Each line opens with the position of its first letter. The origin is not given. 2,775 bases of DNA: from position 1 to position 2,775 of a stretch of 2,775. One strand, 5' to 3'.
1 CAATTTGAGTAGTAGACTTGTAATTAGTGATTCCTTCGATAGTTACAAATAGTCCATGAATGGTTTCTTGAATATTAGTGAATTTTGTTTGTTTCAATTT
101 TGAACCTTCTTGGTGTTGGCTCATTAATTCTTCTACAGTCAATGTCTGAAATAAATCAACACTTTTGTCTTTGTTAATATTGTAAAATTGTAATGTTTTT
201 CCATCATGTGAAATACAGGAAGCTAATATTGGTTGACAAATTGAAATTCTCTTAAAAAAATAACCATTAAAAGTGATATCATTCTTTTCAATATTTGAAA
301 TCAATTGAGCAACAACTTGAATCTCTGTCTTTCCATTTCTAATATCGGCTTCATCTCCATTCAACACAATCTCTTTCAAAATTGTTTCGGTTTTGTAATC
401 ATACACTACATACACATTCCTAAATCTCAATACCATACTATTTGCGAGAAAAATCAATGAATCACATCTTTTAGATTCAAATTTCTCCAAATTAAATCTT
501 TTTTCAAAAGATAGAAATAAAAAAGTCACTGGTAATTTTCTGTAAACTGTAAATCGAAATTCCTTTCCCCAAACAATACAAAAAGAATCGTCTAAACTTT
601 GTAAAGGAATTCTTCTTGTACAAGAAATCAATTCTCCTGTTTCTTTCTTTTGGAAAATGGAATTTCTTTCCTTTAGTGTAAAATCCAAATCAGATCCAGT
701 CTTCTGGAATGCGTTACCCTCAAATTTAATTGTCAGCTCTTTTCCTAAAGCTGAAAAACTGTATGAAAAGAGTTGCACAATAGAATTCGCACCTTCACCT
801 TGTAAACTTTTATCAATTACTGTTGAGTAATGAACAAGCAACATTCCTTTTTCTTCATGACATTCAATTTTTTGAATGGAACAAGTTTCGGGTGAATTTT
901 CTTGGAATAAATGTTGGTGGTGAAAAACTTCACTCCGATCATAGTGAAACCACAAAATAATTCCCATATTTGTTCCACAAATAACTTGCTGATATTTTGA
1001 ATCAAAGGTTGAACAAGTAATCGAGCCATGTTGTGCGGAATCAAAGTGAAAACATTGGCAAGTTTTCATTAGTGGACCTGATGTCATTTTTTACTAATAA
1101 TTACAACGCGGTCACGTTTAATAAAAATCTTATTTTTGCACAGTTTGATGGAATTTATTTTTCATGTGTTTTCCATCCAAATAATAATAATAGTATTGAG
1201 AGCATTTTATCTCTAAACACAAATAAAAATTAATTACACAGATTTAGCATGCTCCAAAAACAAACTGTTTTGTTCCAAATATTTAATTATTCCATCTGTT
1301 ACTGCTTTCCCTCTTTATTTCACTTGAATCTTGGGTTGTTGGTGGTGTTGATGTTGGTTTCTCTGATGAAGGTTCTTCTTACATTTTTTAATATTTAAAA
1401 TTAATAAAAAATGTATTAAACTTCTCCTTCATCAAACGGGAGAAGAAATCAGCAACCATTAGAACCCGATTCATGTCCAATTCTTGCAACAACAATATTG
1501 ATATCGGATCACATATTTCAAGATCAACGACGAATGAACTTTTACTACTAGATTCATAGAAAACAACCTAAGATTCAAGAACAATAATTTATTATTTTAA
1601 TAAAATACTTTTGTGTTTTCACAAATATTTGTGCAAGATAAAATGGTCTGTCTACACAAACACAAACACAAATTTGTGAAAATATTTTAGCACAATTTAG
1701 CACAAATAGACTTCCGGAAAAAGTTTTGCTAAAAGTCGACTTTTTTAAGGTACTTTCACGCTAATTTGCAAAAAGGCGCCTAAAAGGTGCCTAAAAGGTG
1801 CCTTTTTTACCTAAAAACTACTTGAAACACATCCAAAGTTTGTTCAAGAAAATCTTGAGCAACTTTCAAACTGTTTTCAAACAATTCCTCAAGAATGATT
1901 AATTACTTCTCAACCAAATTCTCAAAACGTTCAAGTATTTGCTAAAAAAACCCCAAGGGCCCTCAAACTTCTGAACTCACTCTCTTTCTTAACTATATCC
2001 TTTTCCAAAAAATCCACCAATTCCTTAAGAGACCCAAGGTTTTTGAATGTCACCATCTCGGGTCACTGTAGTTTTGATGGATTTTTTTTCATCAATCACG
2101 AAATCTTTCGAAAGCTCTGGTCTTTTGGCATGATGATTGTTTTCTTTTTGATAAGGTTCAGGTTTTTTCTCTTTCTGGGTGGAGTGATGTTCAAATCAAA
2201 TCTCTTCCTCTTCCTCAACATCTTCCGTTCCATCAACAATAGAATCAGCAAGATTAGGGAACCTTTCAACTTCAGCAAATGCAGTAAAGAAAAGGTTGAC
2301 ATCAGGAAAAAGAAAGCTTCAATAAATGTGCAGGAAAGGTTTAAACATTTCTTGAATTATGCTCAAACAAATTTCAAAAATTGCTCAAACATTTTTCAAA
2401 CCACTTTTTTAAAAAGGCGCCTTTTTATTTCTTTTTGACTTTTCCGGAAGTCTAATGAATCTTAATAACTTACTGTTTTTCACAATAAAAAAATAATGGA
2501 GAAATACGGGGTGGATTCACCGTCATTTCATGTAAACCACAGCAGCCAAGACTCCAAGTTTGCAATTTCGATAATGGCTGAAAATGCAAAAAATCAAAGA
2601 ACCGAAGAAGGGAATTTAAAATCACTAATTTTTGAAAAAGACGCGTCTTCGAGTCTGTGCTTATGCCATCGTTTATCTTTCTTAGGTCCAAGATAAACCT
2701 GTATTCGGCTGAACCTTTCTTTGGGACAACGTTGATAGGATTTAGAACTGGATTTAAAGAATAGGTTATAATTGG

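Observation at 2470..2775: Degenerate reverse-transcriptase relic in an open frame at the right edge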

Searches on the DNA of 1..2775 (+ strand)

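Call 17: search_dna_similar(query=window:1-2775:+, collection=phages, mode=distant)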
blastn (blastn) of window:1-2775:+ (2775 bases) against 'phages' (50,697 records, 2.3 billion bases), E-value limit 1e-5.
No match.

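Call 22: search_rna_families(source=window, threshold=evalue, max_evalue=1)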
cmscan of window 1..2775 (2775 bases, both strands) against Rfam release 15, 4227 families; matches with E-value up to 1: 0.
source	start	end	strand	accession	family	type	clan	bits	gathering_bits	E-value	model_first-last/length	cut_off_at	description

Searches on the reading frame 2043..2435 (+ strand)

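Call 57: search_protein_families(library=pfam, proteins=[window:2043-2435:+], max_evalue=0.1)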
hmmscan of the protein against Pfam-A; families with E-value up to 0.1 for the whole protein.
seq(131 aa): 1 family
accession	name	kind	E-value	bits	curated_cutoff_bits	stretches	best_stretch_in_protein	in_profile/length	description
PF18136.6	DNApol_Exo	-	0.059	13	26.7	1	65-122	222-279/282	DNA mitochondrial polymerase exonuclease domain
